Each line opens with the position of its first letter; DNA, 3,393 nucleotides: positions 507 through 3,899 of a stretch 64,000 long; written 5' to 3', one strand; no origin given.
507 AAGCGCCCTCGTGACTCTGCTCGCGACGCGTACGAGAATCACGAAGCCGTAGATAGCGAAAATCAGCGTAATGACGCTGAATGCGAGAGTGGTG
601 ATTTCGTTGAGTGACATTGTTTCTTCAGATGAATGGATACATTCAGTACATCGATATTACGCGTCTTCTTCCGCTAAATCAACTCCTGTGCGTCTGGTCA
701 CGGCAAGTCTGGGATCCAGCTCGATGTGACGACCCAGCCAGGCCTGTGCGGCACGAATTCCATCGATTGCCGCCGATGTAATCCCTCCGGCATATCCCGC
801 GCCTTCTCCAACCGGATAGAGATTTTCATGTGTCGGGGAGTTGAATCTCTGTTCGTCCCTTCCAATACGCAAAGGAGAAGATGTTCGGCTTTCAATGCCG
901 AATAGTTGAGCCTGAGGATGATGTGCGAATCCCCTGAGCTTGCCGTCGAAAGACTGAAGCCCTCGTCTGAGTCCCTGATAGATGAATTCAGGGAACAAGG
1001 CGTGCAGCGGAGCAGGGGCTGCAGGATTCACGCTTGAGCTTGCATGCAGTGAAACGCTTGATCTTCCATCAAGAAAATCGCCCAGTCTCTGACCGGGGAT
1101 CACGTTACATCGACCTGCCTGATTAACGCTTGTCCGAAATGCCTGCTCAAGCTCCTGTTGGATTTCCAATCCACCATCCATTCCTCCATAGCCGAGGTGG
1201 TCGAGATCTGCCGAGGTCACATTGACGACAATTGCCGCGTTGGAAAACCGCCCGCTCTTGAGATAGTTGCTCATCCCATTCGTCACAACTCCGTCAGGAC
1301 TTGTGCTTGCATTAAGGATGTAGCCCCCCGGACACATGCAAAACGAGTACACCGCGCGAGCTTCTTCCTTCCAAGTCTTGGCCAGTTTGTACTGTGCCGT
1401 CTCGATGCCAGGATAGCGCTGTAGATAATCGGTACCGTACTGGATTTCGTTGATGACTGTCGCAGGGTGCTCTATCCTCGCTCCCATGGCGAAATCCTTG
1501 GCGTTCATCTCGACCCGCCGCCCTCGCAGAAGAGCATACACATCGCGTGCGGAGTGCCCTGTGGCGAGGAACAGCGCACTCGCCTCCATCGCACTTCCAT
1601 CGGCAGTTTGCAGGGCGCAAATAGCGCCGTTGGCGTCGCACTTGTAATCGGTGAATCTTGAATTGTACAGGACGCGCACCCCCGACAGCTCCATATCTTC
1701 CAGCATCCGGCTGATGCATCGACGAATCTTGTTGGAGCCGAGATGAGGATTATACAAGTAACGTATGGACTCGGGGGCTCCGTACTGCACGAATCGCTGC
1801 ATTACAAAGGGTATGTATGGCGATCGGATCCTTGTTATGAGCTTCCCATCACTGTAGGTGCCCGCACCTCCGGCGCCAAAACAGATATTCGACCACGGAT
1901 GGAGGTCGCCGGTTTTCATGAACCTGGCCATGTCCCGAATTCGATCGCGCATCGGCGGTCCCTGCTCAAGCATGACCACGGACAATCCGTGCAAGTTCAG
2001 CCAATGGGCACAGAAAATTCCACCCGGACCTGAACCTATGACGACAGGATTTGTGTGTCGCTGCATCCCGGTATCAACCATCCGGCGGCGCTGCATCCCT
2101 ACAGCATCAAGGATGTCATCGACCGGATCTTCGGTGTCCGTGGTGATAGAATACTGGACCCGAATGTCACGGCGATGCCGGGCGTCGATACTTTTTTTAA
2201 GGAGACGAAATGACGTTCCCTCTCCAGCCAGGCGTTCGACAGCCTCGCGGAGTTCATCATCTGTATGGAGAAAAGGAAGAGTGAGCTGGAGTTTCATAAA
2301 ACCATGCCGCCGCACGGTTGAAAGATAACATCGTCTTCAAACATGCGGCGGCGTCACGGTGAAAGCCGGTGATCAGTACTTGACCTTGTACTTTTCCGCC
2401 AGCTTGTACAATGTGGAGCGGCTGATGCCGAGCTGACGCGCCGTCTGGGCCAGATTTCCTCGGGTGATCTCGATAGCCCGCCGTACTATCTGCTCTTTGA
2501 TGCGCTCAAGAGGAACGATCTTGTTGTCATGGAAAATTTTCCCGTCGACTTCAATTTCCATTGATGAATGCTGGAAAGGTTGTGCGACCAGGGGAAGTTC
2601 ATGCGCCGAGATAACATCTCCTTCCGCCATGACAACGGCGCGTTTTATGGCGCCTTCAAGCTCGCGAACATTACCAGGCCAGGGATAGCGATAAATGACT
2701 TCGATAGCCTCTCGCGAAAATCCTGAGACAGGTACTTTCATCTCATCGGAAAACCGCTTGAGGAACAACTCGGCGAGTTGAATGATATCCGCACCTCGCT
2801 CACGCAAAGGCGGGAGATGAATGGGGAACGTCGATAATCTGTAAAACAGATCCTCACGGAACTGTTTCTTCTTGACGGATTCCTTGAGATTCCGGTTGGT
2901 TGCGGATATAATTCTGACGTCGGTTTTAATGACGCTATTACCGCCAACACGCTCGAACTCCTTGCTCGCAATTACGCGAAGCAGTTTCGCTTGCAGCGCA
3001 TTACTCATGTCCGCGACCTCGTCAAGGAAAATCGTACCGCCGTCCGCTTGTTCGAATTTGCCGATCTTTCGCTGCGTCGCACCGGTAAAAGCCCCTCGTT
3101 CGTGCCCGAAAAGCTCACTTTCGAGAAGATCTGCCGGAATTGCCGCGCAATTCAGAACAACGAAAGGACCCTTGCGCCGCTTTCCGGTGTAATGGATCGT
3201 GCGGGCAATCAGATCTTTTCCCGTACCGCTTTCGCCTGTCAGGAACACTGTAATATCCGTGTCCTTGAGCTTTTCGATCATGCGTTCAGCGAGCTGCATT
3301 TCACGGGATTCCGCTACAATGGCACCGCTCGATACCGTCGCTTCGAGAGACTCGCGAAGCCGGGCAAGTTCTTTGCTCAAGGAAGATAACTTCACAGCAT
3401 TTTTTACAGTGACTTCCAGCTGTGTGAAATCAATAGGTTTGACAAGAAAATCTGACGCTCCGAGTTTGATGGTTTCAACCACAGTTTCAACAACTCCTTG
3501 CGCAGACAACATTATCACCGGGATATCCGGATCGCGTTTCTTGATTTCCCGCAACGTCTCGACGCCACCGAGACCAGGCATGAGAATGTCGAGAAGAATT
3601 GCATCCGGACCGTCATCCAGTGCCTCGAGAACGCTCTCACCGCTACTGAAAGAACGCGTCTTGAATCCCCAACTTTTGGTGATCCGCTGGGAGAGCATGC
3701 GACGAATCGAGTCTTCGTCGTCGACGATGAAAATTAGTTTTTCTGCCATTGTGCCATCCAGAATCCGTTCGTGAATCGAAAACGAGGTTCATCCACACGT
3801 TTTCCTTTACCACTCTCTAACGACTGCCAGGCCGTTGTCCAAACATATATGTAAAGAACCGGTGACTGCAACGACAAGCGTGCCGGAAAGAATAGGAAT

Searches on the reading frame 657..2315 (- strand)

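Call 60: search_protein_families(library=pfam, proteins=[window:657-2315:-], max_evalue=0.001)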
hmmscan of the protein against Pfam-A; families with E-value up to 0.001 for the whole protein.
window:657-2315:- (552 aa): 6 families
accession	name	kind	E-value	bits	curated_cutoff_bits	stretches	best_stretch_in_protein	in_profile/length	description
PF21688.3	FAD-depend_C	-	3.4e-54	184.5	27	1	274-478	1-197/197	FAD-dependent protein, C-terminal domain-like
PF07992.20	Pyr_redox_2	-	1.1e-07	32.1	26.1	0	91-119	4-32/291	Pyridine nucleotide-disulphide oxidoreductase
PF01266.30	DAO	-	7.5e-06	26.1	27.9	0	91-120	3-32/353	FAD dependent oxidoreductase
PF03486.20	HI0933_like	-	9.9e-06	25.6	50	0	91-123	4-36/244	HI0933-like protein Rossmann domain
PF00890.30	FAD_binding_2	-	0.00048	19.9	20.4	0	91-123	3-35/414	FAD binding domain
PF13450.12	NAD_binding_8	-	0.00073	20.2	21.9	0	92-120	1-29/68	NAD(P)-binding Rossmann-like domain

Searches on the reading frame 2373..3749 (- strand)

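Call 60: search_protein_families(library=pfam, proteins=[window:2373-3749:-], max_evalue=0.001)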
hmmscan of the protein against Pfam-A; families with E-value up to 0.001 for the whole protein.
window:2373-3749:- (458 aa): 9 families
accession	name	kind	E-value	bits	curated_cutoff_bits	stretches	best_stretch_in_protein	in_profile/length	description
PF00158.32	Sigma54_activat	-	2.2e-70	236.1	20.2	1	144-311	1-168/168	Sigma-54 interaction domain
PF00072.30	Response_reg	-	1.8e-27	96.2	30.2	1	6-115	1-110/111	Response regulator receiver domain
PF14532.12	Sigma54_activ_2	-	2.5e-25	89.8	25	1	145-315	1-138/138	Sigma-54 interaction domain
PF25601.1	AAA_lid_14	-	4.4e-23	81.3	27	1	316-391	1-76/87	AAA+ ATPase lid domain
PF02954.25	HTH_8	-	5.4e-08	32.9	22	1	420-449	8-37/42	Bacterial regulatory protein, Fis family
PF07728.20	AAA_5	-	1.5e-07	31.9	22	1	168-288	2-125/139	AAA domain (dynein-related subfamily)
PF13518.12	HTH_28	-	1.2e-05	25.7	25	1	418-455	2-37/52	Helix-turn-helix domain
PF13384.12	HTH_23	-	0.00025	21.2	24.6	1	415-454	4-41/50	Homeodomain-like domain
PF00004.35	AAA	-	0.00052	20.9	21.2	0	168-302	1-123/131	ATPase family associated with various cellular activities (AAA)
